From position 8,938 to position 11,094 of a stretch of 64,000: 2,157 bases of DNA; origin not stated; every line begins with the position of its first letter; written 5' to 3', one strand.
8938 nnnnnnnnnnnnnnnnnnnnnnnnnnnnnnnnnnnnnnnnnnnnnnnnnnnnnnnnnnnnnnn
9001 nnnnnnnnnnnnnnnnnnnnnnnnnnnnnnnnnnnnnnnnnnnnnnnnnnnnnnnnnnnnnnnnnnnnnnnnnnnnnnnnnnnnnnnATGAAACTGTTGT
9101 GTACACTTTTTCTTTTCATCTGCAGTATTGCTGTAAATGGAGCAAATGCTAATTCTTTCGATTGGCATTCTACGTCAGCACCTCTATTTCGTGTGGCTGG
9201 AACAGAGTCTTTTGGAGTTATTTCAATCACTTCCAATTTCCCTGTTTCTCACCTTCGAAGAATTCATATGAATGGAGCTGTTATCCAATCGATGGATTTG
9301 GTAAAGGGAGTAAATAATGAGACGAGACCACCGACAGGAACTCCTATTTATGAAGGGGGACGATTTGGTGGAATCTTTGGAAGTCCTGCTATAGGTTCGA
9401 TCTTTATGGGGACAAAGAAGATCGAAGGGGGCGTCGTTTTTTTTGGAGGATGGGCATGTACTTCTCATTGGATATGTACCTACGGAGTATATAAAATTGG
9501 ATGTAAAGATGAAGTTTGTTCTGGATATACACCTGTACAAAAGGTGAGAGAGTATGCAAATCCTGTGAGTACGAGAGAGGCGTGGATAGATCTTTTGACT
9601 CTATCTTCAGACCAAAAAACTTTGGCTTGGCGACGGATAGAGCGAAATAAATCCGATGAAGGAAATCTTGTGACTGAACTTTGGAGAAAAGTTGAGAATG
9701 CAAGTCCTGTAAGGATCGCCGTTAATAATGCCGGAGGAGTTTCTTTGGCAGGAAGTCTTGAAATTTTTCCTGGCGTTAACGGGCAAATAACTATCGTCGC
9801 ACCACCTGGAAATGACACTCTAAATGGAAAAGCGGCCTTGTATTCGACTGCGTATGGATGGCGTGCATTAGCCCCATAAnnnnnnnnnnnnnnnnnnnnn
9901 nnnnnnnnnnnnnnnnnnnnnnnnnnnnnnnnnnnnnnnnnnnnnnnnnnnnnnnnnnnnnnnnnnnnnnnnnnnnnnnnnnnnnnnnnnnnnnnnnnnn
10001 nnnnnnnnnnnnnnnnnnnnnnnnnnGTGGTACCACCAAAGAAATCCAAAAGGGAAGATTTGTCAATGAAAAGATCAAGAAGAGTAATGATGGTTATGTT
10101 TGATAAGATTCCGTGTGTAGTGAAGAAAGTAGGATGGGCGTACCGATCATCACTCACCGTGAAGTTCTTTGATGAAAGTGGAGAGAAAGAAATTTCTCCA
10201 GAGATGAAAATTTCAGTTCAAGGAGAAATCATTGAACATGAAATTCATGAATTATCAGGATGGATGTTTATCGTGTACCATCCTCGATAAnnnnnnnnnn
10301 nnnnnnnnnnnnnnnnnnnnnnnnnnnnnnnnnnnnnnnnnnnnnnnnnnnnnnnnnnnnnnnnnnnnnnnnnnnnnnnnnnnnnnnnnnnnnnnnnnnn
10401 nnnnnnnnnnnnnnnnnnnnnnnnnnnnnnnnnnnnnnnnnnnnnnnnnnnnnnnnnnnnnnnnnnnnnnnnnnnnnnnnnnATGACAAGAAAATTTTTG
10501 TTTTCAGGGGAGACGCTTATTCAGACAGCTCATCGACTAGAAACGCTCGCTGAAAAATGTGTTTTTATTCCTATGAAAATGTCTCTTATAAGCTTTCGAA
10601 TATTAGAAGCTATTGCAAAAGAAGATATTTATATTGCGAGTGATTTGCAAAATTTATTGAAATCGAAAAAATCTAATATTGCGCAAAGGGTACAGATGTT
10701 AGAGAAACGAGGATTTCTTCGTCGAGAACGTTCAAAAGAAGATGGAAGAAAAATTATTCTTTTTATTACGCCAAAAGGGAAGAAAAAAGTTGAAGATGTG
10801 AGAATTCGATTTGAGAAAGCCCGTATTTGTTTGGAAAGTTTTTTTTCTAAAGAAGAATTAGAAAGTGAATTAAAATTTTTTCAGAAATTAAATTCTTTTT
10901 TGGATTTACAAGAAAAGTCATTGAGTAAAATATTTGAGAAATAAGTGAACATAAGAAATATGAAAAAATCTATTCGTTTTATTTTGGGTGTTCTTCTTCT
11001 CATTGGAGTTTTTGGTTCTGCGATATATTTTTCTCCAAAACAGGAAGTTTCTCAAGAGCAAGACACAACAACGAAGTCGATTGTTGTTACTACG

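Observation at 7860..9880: Compositional island (~45-48% GC versus ~30-38% in surrounding genes) encoding a hypothetical protein and a secreted Gly/Cys-rich protein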

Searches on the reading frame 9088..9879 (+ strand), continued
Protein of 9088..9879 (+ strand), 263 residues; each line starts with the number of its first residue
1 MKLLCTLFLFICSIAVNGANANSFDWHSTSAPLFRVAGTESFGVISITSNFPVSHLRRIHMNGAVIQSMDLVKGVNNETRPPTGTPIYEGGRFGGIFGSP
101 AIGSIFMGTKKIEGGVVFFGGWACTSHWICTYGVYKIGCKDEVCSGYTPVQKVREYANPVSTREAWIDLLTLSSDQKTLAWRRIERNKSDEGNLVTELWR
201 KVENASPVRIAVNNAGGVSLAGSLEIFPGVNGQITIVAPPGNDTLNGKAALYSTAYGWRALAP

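Call 71: search_protein_families(library=pfam, proteins=[L084:8775-9773:+, L085:10738-11136:-], max_evalue=0.1)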
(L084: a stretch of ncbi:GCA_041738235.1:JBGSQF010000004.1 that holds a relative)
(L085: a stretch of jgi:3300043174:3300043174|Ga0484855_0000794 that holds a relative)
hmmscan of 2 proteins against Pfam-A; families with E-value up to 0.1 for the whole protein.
L084:8775-9773:+ (332 aa): 6 families
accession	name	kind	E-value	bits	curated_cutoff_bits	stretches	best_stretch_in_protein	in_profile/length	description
PF00413.30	Peptidase_M10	-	1.8e-06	28.4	24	1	249-297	106-153/159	Matrixin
PF06103.16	DUF948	-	0.011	16.4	37.2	0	176-225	26-75/89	Bacterial protein of unknown function (DUF948)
PF20573.4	DUF6782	-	0.02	14.6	27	0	117-163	103-146/241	Putative metallopeptidase family (DUF6782)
PF14362.11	DUF4407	-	0.036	13.8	31.3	1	96-225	118-244/297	Domain of unknown function (DUF4407)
PF00512.31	HisKA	-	0.066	13.7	26.9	0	169-198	34-63/66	His Kinase A (phospho-acceptor) domain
PF13863.11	DUF4200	-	0.087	13.6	29.7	0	104-191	18-105/119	Domain of unknown function (DUF4200)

L085:10738-11136:- (132 aa): 0 families

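Call 86: list_cluster_members(proteins=[L085:282-3026:+, L085:18490-20415:+, L085:12692-13567:+, L089:471-1586:-, L089:1897-2865:+, L084:12552-14399:+, L084:4152-5072:-, L084:534-2087:-, L001:11275-13146:+, L001:7223-10630:+])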
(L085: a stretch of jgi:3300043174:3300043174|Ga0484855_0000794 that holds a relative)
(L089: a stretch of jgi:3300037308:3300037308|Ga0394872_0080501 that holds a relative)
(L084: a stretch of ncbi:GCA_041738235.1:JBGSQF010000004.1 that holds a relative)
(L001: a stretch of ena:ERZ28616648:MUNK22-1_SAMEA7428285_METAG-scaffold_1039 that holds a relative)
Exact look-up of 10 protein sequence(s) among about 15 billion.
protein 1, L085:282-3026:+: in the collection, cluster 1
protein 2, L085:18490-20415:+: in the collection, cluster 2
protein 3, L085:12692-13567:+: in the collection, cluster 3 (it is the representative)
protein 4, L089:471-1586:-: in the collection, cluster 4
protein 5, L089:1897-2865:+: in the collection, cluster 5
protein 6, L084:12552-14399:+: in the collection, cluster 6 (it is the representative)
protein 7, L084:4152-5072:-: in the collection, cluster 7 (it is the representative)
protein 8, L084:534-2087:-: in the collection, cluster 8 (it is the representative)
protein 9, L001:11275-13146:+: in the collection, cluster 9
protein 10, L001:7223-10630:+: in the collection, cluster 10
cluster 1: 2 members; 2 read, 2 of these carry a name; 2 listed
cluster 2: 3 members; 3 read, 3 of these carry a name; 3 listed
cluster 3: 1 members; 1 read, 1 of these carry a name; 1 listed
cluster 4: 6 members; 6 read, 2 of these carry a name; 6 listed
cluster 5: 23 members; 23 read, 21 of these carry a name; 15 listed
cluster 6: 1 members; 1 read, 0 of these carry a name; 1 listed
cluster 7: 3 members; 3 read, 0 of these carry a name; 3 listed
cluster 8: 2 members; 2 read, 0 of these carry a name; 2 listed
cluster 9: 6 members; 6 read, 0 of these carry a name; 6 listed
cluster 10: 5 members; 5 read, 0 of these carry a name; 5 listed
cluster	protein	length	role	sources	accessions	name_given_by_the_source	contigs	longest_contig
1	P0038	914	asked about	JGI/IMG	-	aconitate hydratase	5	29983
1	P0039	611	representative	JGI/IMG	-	aconitate hydratase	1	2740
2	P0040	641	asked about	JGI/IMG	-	ech hydrogenase subunit A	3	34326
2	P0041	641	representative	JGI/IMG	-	ech hydrogenase subunit A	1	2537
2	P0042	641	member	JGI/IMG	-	ech hydrogenase subunit A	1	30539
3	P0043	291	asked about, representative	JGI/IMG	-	cation diffusion facilitator family transporter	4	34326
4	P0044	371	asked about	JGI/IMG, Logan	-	alpha-tubulin suppressor-like RCC1 family protein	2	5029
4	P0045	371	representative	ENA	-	-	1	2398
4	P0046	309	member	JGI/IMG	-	alpha-tubulin suppressor-like RCC1 family protein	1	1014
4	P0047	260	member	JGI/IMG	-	-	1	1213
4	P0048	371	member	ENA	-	-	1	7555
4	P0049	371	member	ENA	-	-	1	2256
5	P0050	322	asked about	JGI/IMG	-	REP element-mobilizing transposase RayT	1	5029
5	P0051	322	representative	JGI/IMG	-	REP element-mobilizing transposase RayT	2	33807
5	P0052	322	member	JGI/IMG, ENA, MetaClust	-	REP element-mobilizing transposase RayT | \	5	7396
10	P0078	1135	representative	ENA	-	-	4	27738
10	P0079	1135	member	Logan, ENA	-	-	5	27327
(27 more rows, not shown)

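Call 87: find_encoding_contigs(protein=P0078, flank=10000, max_places=6)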
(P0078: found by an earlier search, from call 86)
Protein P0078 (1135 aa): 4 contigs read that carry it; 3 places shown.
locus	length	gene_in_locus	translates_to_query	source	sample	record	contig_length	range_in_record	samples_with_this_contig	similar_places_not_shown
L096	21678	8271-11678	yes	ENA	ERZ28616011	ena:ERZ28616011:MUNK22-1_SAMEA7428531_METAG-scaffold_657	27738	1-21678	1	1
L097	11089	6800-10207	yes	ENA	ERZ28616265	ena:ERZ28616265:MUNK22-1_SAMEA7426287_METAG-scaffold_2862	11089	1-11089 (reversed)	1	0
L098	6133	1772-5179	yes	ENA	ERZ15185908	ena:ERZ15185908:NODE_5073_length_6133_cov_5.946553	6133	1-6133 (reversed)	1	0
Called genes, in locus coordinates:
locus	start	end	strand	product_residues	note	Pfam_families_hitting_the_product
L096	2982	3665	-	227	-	PF00215:OMPdecase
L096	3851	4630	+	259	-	PF12705:PDDEXK_1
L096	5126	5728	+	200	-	-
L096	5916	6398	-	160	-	-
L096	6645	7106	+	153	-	PF22381:Staph_reg_Sar_Rot (weak), PF01047:MarR, PF12802:MarR_2, PF13601:HTH_34, PF12840:HTH_20 (weak)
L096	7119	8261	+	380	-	PF25919:BSH_CusB (faint), PF00364:Biotin_lipoyl (faint), PF25917:BSH_RND, PF25973:BSH_CzcB (weak), PF25989:YknX_C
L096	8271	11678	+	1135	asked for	PF00873:ACR_tran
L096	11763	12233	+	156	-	-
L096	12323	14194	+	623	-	PF01336:tRNA_anti-codon, PF00152:tRNA-synt_2, PF02938:GAD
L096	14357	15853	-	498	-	PF13231:PMT_2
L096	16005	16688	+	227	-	PF01928:CYTH (weak)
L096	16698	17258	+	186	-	PF22769:DCD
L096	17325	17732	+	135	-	-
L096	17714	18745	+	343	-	PF00303:Thymidylat_synt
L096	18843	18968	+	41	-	-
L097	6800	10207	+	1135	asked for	PF00873:ACR_tran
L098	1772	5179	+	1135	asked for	PF00873:ACR_tran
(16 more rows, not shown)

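Call 88: find_encoding_contigs(protein=P0079, flank=10000, max_places=6)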
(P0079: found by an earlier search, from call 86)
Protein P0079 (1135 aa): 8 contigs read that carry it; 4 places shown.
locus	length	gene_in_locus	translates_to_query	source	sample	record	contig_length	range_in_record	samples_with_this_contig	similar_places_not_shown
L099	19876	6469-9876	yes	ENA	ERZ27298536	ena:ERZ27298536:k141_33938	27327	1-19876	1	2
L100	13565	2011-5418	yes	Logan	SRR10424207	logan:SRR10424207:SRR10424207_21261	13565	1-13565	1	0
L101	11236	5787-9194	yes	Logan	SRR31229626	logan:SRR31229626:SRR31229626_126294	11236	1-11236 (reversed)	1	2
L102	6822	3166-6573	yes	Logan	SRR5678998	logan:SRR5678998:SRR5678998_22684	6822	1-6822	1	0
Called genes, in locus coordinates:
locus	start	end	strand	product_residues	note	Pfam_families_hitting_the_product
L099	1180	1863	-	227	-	PF00215:OMPdecase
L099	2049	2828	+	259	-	PF12705:PDDEXK_1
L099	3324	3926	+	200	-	-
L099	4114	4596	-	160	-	-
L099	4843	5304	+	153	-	PF22381:Staph_reg_Sar_Rot (weak), PF01047:MarR, PF12802:MarR_2, PF13601:HTH_34, PF12840:HTH_20 (weak)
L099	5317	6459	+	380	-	PF25919:BSH_CusB (faint), PF00364:Biotin_lipoyl (faint), PF25917:BSH_RND, PF25973:BSH_CzcB (weak), PF25989:YknX_C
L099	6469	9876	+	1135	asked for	PF00873:ACR_tran, PF02355:SecD_SecF_C (faint), PF00873:ACR_tran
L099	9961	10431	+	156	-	-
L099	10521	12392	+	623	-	PF01336:tRNA_anti-codon, PF00152:tRNA-synt_2, PF02938:GAD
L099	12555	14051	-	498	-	PF13231:PMT_2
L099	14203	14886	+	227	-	PF01928:CYTH (weak)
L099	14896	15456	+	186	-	PF22769:DCD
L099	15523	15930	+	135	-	-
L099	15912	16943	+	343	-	PF00303:Thymidylat_synt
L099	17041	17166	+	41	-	-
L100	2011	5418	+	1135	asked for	PF00873:ACR_tran, PF02355:SecD_SecF_C (faint), PF00873:ACR_tran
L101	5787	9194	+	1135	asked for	PF00873:ACR_tran, PF02355:SecD_SecF_C (faint), PF00873:ACR_tran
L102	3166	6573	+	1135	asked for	PF00873:ACR_tran, PF02355:SecD_SecF_C (faint), PF00873:ACR_tran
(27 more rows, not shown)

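Call 94: search_dna_similar(query=window:9088-9879:+, collection=plasmids, mode=protein, max_evalue=0.001, max_rows=10)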
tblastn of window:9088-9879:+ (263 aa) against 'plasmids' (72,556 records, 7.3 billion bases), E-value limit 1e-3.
No match.

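Call 95: search_dna_similar(query=window:9088-9879:+, collection=phages, mode=protein, max_evalue=0.001, max_rows=10)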
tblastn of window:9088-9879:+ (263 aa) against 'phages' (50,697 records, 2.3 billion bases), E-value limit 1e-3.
No match.

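Call 96: search_dna_similar(query=P0009, collection=plasmids, mode=protein, max_evalue=0.001, max_rows=10)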
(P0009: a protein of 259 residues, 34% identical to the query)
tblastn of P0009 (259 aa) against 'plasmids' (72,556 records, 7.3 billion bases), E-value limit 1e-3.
No match.

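Call 97: find_related_loci(query=A3, collection=viral_contigs, flank=5000)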
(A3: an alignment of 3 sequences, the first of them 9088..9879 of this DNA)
Query A3 (263 aa) in viral_contigs; peptide patterns used: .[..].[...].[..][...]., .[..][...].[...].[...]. (x = any residue, [..] = any of these).
123 stretches matched a pattern, but none encodes a relative of the query by tblastn (E <= 1e-3).
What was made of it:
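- Tried and rejected: Plasmid, phage and IMG/VR searches for the 263-aa family were all negative (calls 94-97).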

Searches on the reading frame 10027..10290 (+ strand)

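Call 6: search_protein_families(library=pfam, proteins=[window:10027-10290:+], max_evalue=0.1)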
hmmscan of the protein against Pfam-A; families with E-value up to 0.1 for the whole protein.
window:10027-10290:+ (87 aa): 0 families

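Call 7: search_protein_families(library=ncbifam, proteins=[window:10027-10290:+], max_evalue=0.1)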
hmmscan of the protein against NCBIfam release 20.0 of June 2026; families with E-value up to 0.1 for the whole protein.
window:10027-10290:+ (87 aa): 1 family
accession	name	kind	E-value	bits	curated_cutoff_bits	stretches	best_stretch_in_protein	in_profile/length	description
TIGR00079.1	pept_deformyl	equivalog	0.033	13.8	103.95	1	42-83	106-145/161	peptide deformylase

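Call 69: search_protein_families(library=padloc, proteins=[window:10066-10290:+], max_evalue=0.1)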
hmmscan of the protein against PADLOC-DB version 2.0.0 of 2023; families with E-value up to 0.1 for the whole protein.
window:10066-10290:+ (74 aa): 0 families

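Call 70: search_protein_families(library=phrogs, proteins=[window:10066-10290:+], max_evalue=0.1)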
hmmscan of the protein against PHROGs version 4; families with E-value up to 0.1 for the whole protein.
window:10066-10290:+ (74 aa): 1 family
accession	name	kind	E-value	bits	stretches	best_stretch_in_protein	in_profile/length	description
phrog_2890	-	other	0.08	13.4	1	28-70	105-145/150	peptide deformylase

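Call 71: search_protein_families(library=pfam, proteins=[window:10066-10290:+], max_evalue=0.1)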
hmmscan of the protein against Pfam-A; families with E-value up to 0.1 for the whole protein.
window:10066-10290:+ (74 aa): 0 families

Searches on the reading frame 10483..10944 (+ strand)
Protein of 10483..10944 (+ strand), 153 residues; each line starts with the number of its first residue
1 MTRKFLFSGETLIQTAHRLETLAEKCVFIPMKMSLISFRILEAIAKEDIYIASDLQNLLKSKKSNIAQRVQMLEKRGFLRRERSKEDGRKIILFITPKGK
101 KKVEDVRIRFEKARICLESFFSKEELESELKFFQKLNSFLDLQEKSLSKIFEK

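Call 6: search_protein_families(library=pfam, proteins=[window:10483-10944:+], max_evalue=0.1)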
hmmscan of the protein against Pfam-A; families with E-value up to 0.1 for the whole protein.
window:10483-10944:+ (153 aa): 10 families
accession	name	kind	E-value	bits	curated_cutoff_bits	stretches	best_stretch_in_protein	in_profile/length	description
PF22381.2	Staph_reg_Sar_Rot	-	1.8e-09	38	27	1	32-105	11-84/85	Transcriptional regulator SarA/Rot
PF01047.28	MarR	-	2e-08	34.5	24.6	1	37-90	5-58/59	MarR family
PF13601.12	HTH_34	-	2.1e-07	31.4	27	1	38-105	3-71/80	Winged helix DNA-binding domain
PF12802.13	MarR_2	-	6.1e-07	29.9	27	1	33-89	3-60/61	MarR family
PF13463.12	HTH_27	-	6.9e-05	23.5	22.2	1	40-99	8-68/68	Winged helix DNA-binding domain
PF01638.23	HxlR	-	0.0017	18.6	20.8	1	62-101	32-71/91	HxlR-like helix-turn-helix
PF04182.18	B-block_TFIIIC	-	0.013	16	22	1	36-83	3-52/73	B-block binding subunit of TFIIIC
PF25212.1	HVO_A0114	-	0.046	14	27.6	1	39-90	26-74/84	HVO_A0114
PF09339.16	HTH_IclR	-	0.05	13.8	22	0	37-82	5-51/52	IclR helix-turn-helix domain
PF13412.12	HTH_24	-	0.074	13.1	21.9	0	35-80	3-48/48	Winged helix-turn-helix DNA-binding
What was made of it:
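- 10483..10944 (+): MarR-family regulator, followed by RND efflux genes. It is the conserved right neighbour. Pfam MarR (call 6).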

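Call 7: search_protein_families(library=ncbifam, proteins=[window:10483-10944:+], max_evalue=0.1)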
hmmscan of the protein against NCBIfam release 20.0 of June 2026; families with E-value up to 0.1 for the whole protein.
window:10483-10944:+ (153 aa): 21 families
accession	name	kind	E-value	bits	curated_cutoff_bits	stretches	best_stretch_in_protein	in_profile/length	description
TIGR01889.1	Staph_reg_Sar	paralog_domain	8.6e-11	42.1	62.6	1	31-107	21-101/109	staphylococcal accessory regulator family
NF053777.1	Saro0803TransReg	equivalog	1e-10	41.4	200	1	47-135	49-137/140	Saro_0803 family transcriptional regulator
TIGR02337.1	HpaR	equivalog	1.1e-08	34.9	121.2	1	38-132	31-125/130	homoprotocatechuate degradation operon regulator HpaR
NF045593.1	bilirub_TF_BilQ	equivalog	5.4e-08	32.6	125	1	50-135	45-130/135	bilirubin utilization transcriptional regulator BilQ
NF008122.0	PRK10870.1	equivalog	1.2e-07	31.6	157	1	33-145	59-167/176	transcriptional repressor MprA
NF050133.1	TransRegFabT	equivalog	9.1e-07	29.2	200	1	34-141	28-135/138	fatty acid biosynthesis transcriptional regulator FabT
NF038268.1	TF_SarA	equivalog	4e-06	26.8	175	1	31-112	30-113/121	global transcriptional regulator SarA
TIGR04472.1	reg_rSAM_mob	hypoth_equivalog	7.1e-05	22.9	240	1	66-127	62-123/141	radical SAM mobile pair system MarR family transcriptional regulator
NF053606.1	Sta1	subfamily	8.3e-05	22.6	80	1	37-96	22-83/100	Sta1 family transcriptional regulator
NF047395.1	TransRegLtdR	equivalog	0.00011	21.9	250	1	52-139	68-157/166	transcriptional regulator LdtR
NF053755.1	MsvR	equivalog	0.00067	19.4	220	1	35-125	13-102/236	transcriptional factor MsvR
NF040939.2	trans_reg_lrs14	equivalog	0.0014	18.7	90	1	32-89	18-78/103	Lrs14 family HTH-type transcriptional regulator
NF052638.1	TransRegOhrRVib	equivalog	0.0022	17.7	200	1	65-103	67-105/141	transcriptional regulator OhrR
NF033788.1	HTH_metalloreg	subfamily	0.0023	17.7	55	1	39-93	15-66/77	metalloregulator ArsR/SmtB family transcription factor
NF003210.0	PRK04172.1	equivalog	0.0034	16.3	350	1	32-106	3-73/496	phenylalanine--tRNA ligase subunit alpha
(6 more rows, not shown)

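Call 80: find_related_loci(query=A8, collection=metagenome_contigs, flank=10000)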
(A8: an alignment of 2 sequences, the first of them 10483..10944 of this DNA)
Query A8 (153 aa) in metagenome_contigs; peptide patterns used: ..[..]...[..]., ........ (x = any residue, [..] = any of these).
273 stretches matched a pattern, but none encodes a relative of the query by tblastn (E <= 1e-3).
